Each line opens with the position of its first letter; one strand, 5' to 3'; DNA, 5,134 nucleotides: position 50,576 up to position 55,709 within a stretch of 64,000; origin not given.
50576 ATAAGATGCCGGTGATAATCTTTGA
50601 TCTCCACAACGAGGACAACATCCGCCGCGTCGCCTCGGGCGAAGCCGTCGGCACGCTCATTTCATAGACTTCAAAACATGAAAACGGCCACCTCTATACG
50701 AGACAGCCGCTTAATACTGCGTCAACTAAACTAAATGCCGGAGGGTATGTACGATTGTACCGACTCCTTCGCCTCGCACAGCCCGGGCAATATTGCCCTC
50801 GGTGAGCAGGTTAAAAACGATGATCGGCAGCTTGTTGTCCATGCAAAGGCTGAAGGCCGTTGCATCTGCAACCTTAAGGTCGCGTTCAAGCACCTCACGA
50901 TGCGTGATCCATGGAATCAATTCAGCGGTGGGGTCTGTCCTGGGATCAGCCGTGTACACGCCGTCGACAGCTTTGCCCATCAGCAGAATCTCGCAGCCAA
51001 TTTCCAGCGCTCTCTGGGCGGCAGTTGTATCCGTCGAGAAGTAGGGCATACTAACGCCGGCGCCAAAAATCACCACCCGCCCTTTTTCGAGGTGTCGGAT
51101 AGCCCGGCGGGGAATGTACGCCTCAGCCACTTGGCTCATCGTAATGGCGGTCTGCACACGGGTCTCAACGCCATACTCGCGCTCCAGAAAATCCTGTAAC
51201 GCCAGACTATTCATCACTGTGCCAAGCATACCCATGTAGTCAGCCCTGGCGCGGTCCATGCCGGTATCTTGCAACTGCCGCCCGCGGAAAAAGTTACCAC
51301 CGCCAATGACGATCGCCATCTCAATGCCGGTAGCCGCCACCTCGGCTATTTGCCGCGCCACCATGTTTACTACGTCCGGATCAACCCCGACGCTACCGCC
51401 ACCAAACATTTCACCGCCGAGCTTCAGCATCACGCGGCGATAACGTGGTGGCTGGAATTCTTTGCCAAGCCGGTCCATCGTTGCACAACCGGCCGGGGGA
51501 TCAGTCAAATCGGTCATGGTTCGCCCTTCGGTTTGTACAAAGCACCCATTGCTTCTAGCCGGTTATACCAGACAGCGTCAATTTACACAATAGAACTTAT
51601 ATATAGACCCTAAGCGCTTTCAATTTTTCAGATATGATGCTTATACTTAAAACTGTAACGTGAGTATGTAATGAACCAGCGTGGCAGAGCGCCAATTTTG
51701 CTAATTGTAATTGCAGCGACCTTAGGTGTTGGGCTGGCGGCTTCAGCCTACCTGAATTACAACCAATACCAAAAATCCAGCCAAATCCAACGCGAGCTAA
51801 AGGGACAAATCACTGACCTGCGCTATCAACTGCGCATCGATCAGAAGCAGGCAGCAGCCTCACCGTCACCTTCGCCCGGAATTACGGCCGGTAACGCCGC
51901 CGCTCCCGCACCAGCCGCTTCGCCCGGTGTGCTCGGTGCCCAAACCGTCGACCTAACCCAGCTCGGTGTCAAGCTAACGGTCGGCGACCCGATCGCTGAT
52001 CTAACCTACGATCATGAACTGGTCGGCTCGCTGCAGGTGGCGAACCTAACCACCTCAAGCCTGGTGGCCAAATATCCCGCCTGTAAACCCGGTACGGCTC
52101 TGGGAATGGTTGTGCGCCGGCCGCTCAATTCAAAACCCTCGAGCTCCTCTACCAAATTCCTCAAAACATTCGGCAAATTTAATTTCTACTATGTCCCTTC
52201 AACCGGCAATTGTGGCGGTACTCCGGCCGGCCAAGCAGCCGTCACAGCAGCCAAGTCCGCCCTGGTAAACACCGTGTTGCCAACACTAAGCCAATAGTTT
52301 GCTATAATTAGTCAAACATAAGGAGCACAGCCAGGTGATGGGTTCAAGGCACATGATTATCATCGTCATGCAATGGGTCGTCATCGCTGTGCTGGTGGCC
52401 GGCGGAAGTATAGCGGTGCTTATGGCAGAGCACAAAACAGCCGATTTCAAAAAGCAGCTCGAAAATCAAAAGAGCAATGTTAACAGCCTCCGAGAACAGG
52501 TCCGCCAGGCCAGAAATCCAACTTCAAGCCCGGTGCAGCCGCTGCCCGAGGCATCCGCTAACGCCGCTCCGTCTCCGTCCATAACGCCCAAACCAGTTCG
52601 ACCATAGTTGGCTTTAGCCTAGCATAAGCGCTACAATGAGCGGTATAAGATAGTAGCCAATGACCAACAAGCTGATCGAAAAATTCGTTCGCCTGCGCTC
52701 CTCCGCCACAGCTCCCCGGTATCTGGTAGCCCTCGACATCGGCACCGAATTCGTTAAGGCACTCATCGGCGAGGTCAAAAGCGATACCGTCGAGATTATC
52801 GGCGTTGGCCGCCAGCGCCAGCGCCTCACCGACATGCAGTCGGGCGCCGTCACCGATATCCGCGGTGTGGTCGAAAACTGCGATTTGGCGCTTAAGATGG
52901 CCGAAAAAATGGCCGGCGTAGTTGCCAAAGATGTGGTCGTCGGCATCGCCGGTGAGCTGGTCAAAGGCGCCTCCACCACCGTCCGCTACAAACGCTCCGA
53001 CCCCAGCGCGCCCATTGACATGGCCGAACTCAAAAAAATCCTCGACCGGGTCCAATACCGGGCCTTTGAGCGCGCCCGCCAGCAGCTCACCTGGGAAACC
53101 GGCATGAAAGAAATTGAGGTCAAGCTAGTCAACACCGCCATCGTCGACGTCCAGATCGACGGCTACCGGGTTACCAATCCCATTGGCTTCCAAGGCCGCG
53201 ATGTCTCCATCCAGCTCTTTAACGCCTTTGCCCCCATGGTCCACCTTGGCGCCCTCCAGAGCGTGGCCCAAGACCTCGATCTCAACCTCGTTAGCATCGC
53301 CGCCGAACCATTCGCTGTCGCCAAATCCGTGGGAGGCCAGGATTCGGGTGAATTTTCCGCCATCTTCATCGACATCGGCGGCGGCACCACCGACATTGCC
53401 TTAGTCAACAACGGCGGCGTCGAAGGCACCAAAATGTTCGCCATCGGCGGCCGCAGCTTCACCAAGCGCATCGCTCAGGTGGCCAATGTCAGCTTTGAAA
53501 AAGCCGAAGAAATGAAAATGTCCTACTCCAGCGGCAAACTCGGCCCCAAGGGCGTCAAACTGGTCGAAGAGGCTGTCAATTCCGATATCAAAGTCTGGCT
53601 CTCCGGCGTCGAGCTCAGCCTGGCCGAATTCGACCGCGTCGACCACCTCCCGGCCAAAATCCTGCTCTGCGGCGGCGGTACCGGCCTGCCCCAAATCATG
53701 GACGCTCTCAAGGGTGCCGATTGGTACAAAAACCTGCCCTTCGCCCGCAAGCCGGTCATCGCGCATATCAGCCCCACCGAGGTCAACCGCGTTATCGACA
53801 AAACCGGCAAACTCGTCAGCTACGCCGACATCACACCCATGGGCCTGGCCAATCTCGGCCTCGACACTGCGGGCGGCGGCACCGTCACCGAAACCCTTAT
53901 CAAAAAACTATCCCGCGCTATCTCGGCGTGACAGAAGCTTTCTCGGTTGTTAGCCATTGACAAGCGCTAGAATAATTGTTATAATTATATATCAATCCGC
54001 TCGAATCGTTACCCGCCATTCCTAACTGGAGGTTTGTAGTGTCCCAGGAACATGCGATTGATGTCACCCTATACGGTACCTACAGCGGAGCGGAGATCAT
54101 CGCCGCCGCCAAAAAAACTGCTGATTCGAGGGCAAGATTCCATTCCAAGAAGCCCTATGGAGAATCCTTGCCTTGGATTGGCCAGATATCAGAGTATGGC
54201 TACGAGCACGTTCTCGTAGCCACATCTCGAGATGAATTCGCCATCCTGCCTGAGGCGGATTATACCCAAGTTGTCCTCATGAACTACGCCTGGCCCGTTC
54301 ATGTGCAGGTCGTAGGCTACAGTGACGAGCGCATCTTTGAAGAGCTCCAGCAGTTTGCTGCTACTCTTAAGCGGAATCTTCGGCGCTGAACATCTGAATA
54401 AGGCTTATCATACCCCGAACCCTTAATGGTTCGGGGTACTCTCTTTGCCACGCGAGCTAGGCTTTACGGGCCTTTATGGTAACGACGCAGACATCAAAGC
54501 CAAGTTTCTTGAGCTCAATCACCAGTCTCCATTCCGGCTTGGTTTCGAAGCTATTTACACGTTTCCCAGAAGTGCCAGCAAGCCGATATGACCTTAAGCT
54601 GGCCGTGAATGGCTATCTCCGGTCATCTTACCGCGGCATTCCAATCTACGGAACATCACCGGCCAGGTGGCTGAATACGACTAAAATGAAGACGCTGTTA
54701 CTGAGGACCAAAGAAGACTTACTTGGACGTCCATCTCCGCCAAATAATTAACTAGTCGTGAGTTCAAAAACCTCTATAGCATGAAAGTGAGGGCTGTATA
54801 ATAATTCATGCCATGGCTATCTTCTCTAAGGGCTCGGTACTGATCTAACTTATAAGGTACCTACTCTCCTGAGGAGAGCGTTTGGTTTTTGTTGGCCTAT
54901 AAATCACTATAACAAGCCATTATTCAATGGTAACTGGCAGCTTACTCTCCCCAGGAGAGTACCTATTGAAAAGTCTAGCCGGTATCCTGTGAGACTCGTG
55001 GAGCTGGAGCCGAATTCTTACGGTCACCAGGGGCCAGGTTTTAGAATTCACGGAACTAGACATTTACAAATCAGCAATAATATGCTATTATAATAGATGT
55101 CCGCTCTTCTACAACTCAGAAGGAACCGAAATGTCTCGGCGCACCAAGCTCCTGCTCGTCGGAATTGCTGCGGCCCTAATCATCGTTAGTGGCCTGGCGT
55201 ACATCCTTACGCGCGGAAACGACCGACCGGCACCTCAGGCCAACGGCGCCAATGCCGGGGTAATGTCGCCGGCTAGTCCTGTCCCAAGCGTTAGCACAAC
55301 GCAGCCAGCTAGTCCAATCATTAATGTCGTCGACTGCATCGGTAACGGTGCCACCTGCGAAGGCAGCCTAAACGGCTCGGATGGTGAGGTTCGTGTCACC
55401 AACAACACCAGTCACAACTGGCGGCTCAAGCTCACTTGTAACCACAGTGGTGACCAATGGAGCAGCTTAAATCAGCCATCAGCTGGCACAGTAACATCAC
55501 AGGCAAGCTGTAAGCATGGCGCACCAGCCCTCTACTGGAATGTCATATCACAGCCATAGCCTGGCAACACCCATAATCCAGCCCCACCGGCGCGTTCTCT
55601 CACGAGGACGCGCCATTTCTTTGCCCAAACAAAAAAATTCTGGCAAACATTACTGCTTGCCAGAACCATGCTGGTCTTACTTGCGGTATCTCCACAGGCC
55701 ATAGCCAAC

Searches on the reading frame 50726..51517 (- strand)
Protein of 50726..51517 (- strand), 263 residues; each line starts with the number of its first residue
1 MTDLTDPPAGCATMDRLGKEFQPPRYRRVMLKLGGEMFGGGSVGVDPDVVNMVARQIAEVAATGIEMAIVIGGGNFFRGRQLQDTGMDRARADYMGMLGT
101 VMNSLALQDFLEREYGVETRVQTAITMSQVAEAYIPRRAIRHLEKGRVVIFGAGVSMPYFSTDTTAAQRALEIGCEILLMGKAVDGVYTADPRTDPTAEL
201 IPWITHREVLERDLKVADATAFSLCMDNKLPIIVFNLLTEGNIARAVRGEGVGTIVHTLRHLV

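Call 52: search_protein_families(library=pfam, proteins=[window:50726-51517:-], max_evalue=0.01)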
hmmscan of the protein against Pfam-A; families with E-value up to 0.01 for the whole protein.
window:50726-51517:- (263 aa): 1 family
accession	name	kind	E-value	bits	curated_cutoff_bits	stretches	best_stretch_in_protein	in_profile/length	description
PF00696.33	AA_kinase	-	5.3e-32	111.9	24.9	1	29-236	3-234/234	Amino acid kinase family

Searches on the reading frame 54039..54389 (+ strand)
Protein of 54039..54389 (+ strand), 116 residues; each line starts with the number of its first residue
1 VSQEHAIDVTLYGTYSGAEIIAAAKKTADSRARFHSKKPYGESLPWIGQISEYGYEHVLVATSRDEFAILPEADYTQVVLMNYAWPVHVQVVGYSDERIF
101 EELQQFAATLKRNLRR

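Call 44: search_protein_families(library=pfam, proteins=[window:54039-54389:+], max_evalue=0.01)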
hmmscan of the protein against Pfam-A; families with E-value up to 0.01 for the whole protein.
window:54039-54389:+ (116 aa): 0 families

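Call 87: find_encoding_contigs(protein=window:54039-54389:+, flank=10000, max_places=6)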
Protein window:54039-54389:+ (116 aa): 2 contigs read that carry it; 2 places shown.
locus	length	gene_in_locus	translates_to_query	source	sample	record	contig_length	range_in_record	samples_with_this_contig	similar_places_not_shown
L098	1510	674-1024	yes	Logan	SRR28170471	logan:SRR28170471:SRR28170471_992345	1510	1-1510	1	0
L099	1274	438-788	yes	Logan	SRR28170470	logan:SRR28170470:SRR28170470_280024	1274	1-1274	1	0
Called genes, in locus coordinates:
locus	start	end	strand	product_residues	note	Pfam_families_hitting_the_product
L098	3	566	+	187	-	?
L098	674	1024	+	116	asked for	-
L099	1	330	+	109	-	?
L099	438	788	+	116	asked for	-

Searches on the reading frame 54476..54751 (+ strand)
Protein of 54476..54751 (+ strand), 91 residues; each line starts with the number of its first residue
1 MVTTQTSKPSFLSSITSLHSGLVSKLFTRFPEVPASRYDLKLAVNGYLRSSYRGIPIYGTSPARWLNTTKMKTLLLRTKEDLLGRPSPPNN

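Call 10: search_protein_families(library=pfam, proteins=[window:54476-54751:+], max_evalue=0.01)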
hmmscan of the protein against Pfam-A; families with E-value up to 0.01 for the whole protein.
window:54476-54751:+ (91 aa): 0 families

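Call 60: find_encoding_contigs(protein=window:54476-54751:+, flank=10000, max_places=10)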
Protein window:54476-54751:+ (91 aa): no gene with exactly this product is on record in the collection.

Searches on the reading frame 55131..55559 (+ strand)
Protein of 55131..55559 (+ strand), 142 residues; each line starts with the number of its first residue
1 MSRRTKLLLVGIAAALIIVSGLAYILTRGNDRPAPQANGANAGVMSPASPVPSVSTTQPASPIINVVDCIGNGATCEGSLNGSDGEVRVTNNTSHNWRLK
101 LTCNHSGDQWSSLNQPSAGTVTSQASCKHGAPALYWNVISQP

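Call 10: search_protein_families(library=pfam, proteins=[window:55131-55559:+], max_evalue=0.01)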
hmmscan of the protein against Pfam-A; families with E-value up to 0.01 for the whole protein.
window:55131-55559:+ (142 aa): 0 families

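Call 13: find_encoding_contigs(protein=window:55131-55559:+, flank=10000, max_places=6)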
Protein window:55131-55559:+ (142 aa): 2 contigs read that carry it; 2 places shown.
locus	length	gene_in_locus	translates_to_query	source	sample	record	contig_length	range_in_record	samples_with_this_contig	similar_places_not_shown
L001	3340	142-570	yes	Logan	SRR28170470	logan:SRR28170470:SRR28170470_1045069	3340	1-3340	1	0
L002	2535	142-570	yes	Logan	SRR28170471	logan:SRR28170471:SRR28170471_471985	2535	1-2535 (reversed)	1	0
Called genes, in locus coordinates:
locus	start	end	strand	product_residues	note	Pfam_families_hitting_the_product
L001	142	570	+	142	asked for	-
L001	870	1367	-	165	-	-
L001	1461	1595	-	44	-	-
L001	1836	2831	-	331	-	-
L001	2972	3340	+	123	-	?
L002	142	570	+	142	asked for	-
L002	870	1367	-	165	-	-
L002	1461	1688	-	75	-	-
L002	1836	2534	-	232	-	?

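Call 32: find_homologous_proteins(query=window:55131-55559:+, max_evalue=0.001)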
Query window:55131-55559:+ (142 aa): 1 proteins with E <= 0.001 among 98 candidates.
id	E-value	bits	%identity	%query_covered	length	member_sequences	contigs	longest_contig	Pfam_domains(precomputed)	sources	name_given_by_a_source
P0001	3.6e-88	310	100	100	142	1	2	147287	-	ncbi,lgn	-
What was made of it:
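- Tried and rejected: The downstream ORF of E5 has no homologue at all (call 32).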
